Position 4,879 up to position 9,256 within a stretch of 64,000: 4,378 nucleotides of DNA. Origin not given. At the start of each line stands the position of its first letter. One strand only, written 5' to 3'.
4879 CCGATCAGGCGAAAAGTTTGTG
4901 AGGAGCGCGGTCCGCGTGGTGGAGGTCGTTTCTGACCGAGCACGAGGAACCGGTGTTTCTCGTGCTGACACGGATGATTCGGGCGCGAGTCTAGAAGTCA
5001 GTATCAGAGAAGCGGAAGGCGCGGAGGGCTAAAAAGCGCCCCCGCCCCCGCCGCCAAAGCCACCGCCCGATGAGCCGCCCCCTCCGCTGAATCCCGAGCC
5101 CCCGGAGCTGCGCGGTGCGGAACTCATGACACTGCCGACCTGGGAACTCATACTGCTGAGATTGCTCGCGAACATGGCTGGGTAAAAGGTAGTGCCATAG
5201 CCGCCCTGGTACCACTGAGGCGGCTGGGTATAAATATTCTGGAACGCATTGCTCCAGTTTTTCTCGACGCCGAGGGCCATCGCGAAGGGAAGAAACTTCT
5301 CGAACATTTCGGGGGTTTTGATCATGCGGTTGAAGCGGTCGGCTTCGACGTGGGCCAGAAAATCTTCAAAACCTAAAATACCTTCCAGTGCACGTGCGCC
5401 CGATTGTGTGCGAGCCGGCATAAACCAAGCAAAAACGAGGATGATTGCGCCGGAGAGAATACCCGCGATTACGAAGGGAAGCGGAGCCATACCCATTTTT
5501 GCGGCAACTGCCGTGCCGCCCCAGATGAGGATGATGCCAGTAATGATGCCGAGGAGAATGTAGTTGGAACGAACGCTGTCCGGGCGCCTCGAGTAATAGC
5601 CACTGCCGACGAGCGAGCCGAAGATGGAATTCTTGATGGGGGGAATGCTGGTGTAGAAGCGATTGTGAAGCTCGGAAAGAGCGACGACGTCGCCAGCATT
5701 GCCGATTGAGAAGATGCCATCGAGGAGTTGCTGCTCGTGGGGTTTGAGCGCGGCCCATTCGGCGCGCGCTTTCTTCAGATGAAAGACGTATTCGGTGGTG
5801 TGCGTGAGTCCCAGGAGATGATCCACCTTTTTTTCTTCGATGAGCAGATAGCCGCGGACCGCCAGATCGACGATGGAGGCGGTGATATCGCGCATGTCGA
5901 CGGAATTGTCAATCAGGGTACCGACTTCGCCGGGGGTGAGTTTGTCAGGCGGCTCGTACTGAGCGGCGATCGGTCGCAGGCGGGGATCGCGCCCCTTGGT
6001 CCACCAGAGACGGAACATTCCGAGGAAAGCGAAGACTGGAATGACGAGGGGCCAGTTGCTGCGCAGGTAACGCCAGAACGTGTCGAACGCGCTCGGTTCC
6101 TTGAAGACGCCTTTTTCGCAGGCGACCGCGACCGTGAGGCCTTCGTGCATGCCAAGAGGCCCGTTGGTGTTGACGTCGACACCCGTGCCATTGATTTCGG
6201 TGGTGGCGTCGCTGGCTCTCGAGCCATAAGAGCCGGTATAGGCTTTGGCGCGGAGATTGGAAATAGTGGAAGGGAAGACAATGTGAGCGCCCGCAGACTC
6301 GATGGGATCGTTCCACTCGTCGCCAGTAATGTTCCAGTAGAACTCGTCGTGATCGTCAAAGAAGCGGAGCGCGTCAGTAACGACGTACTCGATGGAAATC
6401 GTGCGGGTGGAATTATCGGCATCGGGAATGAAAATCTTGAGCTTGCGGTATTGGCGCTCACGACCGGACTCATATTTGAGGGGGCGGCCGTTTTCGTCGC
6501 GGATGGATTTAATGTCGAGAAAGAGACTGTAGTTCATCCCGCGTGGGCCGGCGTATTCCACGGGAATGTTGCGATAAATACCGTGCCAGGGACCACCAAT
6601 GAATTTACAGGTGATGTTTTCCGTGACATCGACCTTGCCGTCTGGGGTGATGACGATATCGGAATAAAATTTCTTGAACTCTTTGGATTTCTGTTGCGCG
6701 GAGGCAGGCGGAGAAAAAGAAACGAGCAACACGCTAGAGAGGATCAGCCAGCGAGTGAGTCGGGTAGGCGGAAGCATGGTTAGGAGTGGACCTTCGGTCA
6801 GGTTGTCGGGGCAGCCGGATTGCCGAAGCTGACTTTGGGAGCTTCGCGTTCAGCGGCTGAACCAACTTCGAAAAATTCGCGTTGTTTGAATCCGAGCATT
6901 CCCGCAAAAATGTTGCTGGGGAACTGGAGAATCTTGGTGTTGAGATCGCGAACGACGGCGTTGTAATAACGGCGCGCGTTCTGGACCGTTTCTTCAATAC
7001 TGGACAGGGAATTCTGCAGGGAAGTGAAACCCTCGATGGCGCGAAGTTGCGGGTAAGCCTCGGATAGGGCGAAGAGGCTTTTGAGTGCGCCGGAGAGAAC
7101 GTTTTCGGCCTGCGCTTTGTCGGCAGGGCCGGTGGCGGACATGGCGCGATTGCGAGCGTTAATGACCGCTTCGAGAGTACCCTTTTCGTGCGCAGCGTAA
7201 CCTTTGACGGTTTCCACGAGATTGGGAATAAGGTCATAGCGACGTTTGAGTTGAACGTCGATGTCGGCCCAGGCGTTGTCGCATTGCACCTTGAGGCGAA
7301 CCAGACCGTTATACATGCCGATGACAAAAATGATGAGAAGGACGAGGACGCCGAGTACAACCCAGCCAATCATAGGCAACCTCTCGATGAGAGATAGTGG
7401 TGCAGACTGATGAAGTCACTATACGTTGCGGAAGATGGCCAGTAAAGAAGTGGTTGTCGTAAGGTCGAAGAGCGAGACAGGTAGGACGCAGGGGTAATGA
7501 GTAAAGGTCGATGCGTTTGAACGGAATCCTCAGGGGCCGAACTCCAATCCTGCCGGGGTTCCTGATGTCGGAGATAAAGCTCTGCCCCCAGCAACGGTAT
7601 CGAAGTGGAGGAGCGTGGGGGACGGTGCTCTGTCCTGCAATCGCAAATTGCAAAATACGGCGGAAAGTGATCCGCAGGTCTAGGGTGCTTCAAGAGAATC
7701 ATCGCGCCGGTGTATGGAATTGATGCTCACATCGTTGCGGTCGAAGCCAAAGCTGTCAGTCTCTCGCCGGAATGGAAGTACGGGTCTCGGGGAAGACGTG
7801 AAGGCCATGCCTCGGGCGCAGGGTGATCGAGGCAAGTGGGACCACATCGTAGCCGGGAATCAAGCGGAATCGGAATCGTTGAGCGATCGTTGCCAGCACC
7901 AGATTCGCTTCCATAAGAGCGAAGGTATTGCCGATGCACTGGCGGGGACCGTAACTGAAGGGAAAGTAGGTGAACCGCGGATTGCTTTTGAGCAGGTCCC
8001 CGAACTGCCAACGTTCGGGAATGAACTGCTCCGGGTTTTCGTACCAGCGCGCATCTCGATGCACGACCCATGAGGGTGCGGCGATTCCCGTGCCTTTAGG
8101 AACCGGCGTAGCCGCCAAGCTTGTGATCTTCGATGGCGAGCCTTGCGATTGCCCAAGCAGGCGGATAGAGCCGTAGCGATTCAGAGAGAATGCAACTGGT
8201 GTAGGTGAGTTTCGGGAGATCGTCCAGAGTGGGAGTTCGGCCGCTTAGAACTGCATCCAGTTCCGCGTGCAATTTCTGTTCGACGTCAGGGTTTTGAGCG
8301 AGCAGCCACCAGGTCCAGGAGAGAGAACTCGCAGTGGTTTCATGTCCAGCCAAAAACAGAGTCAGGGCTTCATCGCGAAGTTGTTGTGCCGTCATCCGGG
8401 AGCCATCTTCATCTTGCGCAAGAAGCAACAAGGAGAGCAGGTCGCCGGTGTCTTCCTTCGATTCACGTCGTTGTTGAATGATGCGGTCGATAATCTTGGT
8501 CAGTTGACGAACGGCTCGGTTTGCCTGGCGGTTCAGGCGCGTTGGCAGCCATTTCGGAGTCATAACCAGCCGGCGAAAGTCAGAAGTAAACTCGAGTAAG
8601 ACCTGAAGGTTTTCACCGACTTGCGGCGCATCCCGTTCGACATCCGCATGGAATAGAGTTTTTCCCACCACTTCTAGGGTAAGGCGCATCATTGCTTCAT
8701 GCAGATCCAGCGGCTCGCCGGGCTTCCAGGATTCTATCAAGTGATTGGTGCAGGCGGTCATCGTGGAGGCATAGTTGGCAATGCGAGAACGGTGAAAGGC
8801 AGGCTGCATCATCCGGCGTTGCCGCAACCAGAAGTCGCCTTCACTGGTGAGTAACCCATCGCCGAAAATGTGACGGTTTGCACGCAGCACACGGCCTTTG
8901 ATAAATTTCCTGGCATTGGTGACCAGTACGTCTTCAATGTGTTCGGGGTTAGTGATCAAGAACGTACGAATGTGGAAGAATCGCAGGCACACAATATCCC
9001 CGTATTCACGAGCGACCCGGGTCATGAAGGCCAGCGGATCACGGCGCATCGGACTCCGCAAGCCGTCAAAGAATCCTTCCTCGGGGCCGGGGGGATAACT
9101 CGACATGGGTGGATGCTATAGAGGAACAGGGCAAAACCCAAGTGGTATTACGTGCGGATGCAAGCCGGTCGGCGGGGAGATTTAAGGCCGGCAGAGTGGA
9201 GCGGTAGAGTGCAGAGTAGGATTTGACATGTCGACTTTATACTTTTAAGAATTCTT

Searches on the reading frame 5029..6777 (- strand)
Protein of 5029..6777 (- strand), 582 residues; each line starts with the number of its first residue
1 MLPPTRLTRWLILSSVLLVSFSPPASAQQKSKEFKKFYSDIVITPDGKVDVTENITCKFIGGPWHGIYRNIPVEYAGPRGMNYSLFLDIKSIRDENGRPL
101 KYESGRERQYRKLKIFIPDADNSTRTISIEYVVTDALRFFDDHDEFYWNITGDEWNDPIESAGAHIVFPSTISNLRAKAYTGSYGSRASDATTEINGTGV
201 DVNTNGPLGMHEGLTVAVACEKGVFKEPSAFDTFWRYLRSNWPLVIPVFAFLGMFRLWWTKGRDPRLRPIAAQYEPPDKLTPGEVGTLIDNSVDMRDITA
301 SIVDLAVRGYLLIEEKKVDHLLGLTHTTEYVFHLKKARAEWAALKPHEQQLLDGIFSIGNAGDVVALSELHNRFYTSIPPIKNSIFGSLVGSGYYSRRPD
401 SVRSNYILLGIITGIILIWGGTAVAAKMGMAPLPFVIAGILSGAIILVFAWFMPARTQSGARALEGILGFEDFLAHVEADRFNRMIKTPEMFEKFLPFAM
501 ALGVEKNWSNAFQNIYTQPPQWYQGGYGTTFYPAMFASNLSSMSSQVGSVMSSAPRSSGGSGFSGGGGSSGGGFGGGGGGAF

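Call 31: search_protein_families(library=pfam, proteins=[window:5029-6777:-], max_evalue=0.00001)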
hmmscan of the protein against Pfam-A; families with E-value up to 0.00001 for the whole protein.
window:5029-6777:- (582 aa): 2 families
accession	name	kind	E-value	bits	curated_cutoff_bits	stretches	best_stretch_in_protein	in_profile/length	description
PF20990.2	DUF2207_C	-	4.9e-44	151.3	33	1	273-512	3-247/247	Predicted membrane protein (DUF2207) C-terminal domain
PF09972.14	DUF2207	-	2.1e-30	106.6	24.4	1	36-219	4-171/172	Predicted membrane protein (DUF2207) N-terminal domain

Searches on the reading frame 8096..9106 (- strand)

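Call 31: search_protein_families(library=pfam, proteins=[window:8096-9106:-], max_evalue=0.00001)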
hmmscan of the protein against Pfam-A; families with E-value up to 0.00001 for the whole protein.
window:8096-9106:- (336 aa): 1 family
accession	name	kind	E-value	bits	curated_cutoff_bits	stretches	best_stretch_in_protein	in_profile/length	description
PF00067.27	p450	-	2.1e-59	202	22.8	1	21-333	19-355/462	Cytochrome P450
